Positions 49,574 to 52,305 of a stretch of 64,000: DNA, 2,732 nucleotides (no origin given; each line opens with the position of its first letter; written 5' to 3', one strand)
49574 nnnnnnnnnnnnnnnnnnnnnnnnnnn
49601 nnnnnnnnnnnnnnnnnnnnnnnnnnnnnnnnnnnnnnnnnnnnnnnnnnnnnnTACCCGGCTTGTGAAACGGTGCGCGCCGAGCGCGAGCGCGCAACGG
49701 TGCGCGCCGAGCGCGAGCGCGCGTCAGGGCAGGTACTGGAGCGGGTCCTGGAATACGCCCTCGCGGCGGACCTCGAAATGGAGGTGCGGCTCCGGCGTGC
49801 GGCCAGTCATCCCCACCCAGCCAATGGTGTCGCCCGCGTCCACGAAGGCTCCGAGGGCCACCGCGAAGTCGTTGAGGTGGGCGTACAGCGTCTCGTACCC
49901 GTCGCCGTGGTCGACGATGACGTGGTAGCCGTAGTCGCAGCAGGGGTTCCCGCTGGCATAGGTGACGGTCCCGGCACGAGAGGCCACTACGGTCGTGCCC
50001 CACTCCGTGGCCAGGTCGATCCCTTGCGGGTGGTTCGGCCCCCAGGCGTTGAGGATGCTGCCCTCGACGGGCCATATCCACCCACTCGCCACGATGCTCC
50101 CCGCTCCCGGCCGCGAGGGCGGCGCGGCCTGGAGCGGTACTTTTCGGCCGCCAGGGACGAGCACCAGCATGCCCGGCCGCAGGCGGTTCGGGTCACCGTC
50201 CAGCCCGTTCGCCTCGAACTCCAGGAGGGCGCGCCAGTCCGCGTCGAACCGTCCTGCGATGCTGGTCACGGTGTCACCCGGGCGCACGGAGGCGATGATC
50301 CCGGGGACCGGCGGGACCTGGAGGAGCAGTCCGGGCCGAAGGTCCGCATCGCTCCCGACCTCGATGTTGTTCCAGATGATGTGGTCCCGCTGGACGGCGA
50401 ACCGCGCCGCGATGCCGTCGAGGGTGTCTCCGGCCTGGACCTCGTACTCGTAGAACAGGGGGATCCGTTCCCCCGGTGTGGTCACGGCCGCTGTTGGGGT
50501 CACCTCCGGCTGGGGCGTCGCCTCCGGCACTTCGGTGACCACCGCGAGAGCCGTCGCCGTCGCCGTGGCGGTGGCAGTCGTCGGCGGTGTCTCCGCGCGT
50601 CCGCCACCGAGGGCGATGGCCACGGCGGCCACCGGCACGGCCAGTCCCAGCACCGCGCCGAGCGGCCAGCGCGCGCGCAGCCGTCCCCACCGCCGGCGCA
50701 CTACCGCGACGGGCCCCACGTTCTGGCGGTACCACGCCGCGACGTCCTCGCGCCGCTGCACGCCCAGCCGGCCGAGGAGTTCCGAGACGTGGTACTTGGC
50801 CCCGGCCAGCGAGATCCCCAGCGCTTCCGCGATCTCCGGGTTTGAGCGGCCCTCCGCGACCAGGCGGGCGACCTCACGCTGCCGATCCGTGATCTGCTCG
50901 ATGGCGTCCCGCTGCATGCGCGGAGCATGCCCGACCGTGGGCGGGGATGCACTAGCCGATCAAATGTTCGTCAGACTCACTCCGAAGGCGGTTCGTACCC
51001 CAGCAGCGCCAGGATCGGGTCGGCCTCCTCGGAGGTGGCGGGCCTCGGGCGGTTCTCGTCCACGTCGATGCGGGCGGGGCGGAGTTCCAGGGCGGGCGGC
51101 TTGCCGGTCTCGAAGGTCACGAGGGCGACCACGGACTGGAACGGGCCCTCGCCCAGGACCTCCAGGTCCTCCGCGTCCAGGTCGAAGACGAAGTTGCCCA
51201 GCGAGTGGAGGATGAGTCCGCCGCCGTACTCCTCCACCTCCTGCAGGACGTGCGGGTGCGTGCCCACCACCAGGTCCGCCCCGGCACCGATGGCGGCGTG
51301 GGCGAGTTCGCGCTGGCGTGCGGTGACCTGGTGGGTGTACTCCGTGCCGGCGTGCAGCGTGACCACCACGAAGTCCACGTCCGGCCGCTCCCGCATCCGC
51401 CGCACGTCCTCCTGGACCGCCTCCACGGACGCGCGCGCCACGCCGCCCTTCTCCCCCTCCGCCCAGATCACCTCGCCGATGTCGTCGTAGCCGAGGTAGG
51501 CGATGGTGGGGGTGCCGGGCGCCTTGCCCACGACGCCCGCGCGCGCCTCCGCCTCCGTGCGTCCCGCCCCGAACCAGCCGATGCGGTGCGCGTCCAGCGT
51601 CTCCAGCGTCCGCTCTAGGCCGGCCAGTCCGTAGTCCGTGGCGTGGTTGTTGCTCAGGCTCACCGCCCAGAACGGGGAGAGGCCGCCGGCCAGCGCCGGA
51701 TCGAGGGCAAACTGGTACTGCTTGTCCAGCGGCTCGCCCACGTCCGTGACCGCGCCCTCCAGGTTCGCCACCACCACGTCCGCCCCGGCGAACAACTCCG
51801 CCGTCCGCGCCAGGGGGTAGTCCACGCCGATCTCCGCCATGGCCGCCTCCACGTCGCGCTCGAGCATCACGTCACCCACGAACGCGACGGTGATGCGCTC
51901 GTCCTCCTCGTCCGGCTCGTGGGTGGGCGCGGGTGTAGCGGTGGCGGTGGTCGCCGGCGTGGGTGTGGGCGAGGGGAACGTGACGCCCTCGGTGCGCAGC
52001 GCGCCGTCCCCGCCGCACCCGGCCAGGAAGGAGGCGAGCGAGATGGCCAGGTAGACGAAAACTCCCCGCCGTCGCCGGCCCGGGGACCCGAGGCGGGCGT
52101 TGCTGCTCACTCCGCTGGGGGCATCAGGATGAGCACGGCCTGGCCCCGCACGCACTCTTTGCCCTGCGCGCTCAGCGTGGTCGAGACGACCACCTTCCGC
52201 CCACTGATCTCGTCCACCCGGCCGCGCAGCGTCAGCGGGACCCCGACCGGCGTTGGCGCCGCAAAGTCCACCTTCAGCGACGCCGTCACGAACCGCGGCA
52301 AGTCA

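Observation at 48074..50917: Tandem paralogous membrane-anchored LuxR/GerE-HTH proteins carrying a Kelch-propeller or a LysM-LysM-M23 peptidase ectodomain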

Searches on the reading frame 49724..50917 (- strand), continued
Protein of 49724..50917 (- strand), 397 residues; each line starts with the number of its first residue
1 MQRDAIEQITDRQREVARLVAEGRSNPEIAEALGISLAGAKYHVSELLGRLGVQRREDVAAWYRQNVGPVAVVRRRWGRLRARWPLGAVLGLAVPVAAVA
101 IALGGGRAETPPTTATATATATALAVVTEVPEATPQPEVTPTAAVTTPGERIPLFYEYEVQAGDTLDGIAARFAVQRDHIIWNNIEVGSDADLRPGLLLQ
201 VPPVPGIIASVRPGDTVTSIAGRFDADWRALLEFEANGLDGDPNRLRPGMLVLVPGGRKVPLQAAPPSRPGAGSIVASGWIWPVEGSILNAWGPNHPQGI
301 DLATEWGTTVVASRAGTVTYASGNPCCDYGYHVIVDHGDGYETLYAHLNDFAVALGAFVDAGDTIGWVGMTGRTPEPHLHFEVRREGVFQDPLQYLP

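Call 82: find_encoding_contigs(protein=P0023, flank=5000, max_places=2)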
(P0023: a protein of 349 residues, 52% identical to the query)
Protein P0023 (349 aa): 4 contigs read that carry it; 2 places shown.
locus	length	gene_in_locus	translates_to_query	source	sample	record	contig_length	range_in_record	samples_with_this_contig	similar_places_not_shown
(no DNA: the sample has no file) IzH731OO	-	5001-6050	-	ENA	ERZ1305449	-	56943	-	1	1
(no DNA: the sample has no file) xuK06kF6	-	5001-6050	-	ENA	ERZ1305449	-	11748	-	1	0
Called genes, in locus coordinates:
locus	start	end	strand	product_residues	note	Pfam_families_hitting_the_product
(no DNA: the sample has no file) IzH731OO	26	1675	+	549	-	PF06418:CTP_synth_N, PF00117:GATase, PF07722:Peptidase_C26 (faint)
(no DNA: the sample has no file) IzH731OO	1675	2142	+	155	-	PF10027:DUF2269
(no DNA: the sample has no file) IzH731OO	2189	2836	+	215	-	PF00923:TAL_FSA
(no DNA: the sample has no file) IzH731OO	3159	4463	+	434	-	PF07498:Rho_N, PF07497:Rho_RNA_bind, PF00006:ATP-synt_ab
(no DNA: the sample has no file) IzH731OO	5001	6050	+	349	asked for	PF01476:LysM (weak), PF23473:LysM3_LYK4_5 (faint), PF01551:Peptidase_M23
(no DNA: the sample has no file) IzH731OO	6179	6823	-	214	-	PF13483:Lactamase_B_3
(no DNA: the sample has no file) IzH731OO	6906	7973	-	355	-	PF00108:Thiolase_N, PF08545:ACP_syn_III, PF08541:ACP_syn_III_C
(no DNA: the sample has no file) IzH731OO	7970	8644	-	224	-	PF04542:Sigma70_r2, PF08281:Sigma70_r4_2, PF04545:Sigma70_r4 (weak)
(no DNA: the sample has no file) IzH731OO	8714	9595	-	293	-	PF01145:Band_7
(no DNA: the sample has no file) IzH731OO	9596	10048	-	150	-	PF01957:NfeD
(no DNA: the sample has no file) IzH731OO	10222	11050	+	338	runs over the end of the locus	PF01628:HrcA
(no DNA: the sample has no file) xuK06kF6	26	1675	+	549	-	PF06418:CTP_synth_N, PF00117:GATase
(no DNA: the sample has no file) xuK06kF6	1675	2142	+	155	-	PF10027:DUF2269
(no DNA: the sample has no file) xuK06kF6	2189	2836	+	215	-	PF00923:TAL_FSA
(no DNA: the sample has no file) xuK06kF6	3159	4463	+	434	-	PF07498:Rho_N, PF07497:Rho_RNA_bind, PF00006:ATP-synt_ab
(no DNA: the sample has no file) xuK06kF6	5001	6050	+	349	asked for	PF01476:LysM (weak), PF23473:LysM3_LYK4_5 (faint), PF01551:Peptidase_M23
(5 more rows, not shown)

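Call 84: list_cluster_members(proteins=[P0012, P0142, P0014, P0064])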
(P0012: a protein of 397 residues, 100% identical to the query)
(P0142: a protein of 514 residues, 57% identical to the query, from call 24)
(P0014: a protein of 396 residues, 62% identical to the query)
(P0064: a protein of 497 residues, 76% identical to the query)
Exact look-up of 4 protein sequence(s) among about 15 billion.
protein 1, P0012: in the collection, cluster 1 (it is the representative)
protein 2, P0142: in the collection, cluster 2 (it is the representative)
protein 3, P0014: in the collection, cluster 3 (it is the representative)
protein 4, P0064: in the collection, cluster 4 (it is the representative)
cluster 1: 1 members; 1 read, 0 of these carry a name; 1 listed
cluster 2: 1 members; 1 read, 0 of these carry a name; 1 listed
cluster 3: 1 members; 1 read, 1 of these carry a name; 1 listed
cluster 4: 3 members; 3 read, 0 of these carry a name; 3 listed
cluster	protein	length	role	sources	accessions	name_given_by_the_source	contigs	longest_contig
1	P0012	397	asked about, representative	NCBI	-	-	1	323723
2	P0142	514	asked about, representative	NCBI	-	-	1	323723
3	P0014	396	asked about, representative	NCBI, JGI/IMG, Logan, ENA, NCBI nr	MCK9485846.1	MAG: peptidoglycan DD-metalloendopeptidase family protein [Dehalococcoidia bacterium] | peptidoglycan DD-metalloendopeptidase family protein [Dehalococcoidia bacterium]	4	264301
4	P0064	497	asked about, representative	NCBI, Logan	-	-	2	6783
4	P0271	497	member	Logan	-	-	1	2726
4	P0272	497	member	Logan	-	-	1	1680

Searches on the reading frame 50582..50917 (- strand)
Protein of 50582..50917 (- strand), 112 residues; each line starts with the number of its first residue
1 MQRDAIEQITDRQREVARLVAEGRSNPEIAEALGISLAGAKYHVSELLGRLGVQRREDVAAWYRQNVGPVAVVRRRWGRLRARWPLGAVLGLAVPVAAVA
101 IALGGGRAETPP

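Call 10: find_homologous_proteins(query=window:50582-50917:-, max_evalue=0.001)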
Query seq(112 aa) (112 aa): 11 proteins with E <= 0.001 among 297 candidates.
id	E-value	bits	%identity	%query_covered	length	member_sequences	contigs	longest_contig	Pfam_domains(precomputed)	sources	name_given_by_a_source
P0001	2.5e-57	210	94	99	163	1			PF00196.26,PF08281.19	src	-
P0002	2.4e-24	104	59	87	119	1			PF00196.26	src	-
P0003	3.7e-22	97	75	58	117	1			PF00196.26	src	-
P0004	3.4e-21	94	70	59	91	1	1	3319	PF00196.26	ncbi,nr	ncbi:MAG: helix-turn-helix transcriptional regulator, partial [Dehalococcoidia bacterium]|nr:helix-t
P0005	7.4e-20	89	73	50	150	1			PF00196.26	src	-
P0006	8.0e-18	83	69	53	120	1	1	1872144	PF00196.26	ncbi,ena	-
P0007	1.2e-15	76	71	49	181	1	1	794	PF00196.26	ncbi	-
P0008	1.3e-8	53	55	59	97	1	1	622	PF13384.13,PF00196.26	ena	-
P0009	1.2e-6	47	50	57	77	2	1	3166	PF13384.13,PF13518.13,PF00196.26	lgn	-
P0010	1.3e-5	43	56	43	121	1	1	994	PF13384.13,PF13551.13,PF00196.26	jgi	-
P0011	3.0e-5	42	51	60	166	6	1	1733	PF13384.13,PF00196.26,PF00072.31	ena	-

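Call 24: search_protein_representatives(protein=window:50582-50917:-)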
Query: 112 residues. Proteins with E-value up to 0.001 (for the whole library): 21319; up to 1e-10: 819; up to 1e-30: 8. The best 150 are listed.
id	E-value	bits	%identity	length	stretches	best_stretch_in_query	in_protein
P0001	8.0e-58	209.7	94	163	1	1-111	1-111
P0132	7.9e-51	187.2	37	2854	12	7-61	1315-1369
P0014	1.6e-43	163.7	74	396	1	2-112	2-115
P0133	1.8e-43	163.5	36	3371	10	4-64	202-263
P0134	1.1e-38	148.2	34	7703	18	8-71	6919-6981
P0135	1.0e-32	128.9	37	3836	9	8-65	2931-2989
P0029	3.9e-32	127.1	68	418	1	4-109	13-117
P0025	1.0e-31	125.7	64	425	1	4-109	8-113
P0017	1.9e-29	118.4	64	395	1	4-110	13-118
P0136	7.5e-28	113.3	42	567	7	8-46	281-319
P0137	1.9e-27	112.0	37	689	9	9-54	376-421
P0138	4.8e-27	110.7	38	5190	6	7-61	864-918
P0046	1.0e-25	106.4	64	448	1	3-110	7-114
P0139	1.8e-25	105.6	39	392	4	7-66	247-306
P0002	7.7e-25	103.6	61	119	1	3-99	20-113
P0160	4.6e-19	85.0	58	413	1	8-96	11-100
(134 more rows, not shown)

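Call 73: search_protein_families(library=pfam, proteins=[P0160], max_evalue=0.001)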
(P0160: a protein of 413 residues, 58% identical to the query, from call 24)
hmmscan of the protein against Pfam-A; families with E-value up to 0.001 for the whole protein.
P0160 (413 aa): 4 families
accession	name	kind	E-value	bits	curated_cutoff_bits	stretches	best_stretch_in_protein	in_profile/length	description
PF00196.25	GerE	-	1.3e-10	41.2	23.5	1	13-64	4-55/57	Bacterial regulatory proteins, luxR family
PF07676.18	PD40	-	1.1e-08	35.2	20.9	0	224-249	15-38/38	WD40-like Beta Propeller Repeat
PF00930.27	DPPIV_N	-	3.5e-06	26.4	22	1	168-235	42-118/354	Dipeptidyl peptidase IV (DPP IV) N-terminal region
PF13384.12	HTH_23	-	0.0002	21.5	24.6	1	11-39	3-30/50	Homeodomain-like domain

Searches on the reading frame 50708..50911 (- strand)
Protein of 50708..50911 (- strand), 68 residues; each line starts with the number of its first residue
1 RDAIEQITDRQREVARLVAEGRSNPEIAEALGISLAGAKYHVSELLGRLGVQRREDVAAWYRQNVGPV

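Call 36: find_related_loci(query=A3, collection=genome_contigs, flank=6000)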
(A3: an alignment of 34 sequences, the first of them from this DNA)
Query A3 (68 aa) in genome_contigs; peptide patterns used: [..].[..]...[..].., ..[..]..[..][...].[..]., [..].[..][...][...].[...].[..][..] (x = any residue, [..] = any of these).
600 stretches matched a pattern (row limit reached: there are more); 404 encode a relative of the query (tblastn E <= 1e-3); the best 80 are kept; 78 distinct loci.
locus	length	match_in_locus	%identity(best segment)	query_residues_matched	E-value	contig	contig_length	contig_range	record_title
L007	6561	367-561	83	2-66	2e-32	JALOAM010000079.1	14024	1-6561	MAG: Dehalococcoidia bacterium isolate SO_2017_LW2 bin 160 scaffold_9512_c1_LW138R_2017, whole genome shotgun sequence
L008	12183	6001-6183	79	1-61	4e-29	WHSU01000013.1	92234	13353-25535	MAG: Dehalococcoidia bacterium isolate Dino_bin15 k141_85876_length_92234_cov_19.2890, whole genome shotgun sequence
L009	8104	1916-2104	76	4-66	1e-28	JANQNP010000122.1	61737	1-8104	MAG: Dehalococcoidia bacterium isolate IP29b_bin.101 k99_3422840, whole genome shotgun sequence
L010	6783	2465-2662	76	1-66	3e-28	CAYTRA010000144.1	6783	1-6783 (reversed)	MAG TPA_asm: uncultured Dehalococcoidaceae bacterium isolate SRP263527_co1_137 genome assembly, contig: NODE_10061_lengt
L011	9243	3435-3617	74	4-64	2e-26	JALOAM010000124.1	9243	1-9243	MAG: Dehalococcoidia bacterium isolate SO_2017_LW2 bin 160 scaffold_16173_c1_LW138R_2017, whole genome shotgun sequence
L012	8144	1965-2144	75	4-63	6e-26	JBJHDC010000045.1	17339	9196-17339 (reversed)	MAG: Dehalococcoidia bacterium isolate SF2967_J5348.concoct.109 NODE_3106_length_17339_cov_1.361666, whole genome shotgu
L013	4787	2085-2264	73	7-66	3e-25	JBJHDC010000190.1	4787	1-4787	MAG: Dehalococcoidia bacterium isolate SF2967_J5348.concoct.109 NODE_18869_length_4787_cov_1.186266, whole genome shotgu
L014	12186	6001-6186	66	1-62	2e-23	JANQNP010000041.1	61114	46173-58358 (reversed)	MAG: Dehalococcoidia bacterium isolate IP29b_bin.101 k99_1804487, whole genome shotgun sequence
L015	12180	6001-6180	68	6-65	3e-23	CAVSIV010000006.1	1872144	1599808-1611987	MAG: uncultured Chloroflexia bacterium isolate MFD01721.bin.2.155 genome assembly, contig: contig_9697, whole genome sho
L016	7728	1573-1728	77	6-57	5e-23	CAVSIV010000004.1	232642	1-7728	MAG: uncultured Chloroflexia bacterium isolate MFD01721.bin.2.155 genome assembly, contig: contig_63468, whole genome sh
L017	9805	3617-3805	65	6-68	2e-22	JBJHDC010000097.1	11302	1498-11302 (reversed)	MAG: Dehalococcoidia bacterium isolate SF2967_J5348.concoct.109 NODE_5442_length_11302_cov_1.156152, whole genome shotgu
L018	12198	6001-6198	64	1-66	7e-22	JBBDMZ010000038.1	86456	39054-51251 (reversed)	MAG: Dehalococcoidia bacterium isolate LejiaB_67_17 Lejia_B_352_length_86456_cov_10, whole genome shotgun sequence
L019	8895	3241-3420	63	7-66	1e-21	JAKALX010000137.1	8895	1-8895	MAG: Chloroflexi bacterium isolate WY5.bin143 NODE_14263_length_8895_cov_1.354243, whole genome shotgun sequence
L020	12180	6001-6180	60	2-61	2e-20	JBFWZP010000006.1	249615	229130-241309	MAG: Dehalococcoidia bacterium isolate CA_2019_TPBS_190 NODE_431_length_249615_cov_40.200222_TPBS, whole genome shotgun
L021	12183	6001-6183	62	6-66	3e-20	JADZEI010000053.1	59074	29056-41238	MAG: Dehalococcoidia bacterium isolate SJ813 c_000001162163, whole genome shotgun sequence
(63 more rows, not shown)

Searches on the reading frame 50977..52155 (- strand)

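Call 3: search_protein_families(library=pfam, proteins=[window:50977-52155:-], max_evalue=0.1)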
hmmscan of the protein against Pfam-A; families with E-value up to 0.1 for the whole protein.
window:50977-52155:- (392 aa): 1 family
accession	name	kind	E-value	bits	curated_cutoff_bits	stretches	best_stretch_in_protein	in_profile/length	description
PF09587.15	PGA_cap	-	1.5e-62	211.9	27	1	89-325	1-254/255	Bacterial capsule synthesis protein PGA_cap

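Call 4: search_protein_families(library=ncbifam, proteins=[window:50977-52155:-], max_evalue=0.1)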
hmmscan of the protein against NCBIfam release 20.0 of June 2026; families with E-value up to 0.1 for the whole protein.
window:50977-52155:- (392 aa): 2 families
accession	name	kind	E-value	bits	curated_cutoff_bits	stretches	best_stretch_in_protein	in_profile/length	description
NF038314.1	epimerase_MslH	equivalog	9e-20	70.4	700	2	243-328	236-321/439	lasso peptide C-terminal Trp epimerase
NF058595.1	invert_tail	domain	0.0029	17.9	37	1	26-74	51-94/113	lipo-invert putative C-terminal anchoring domain-containing protein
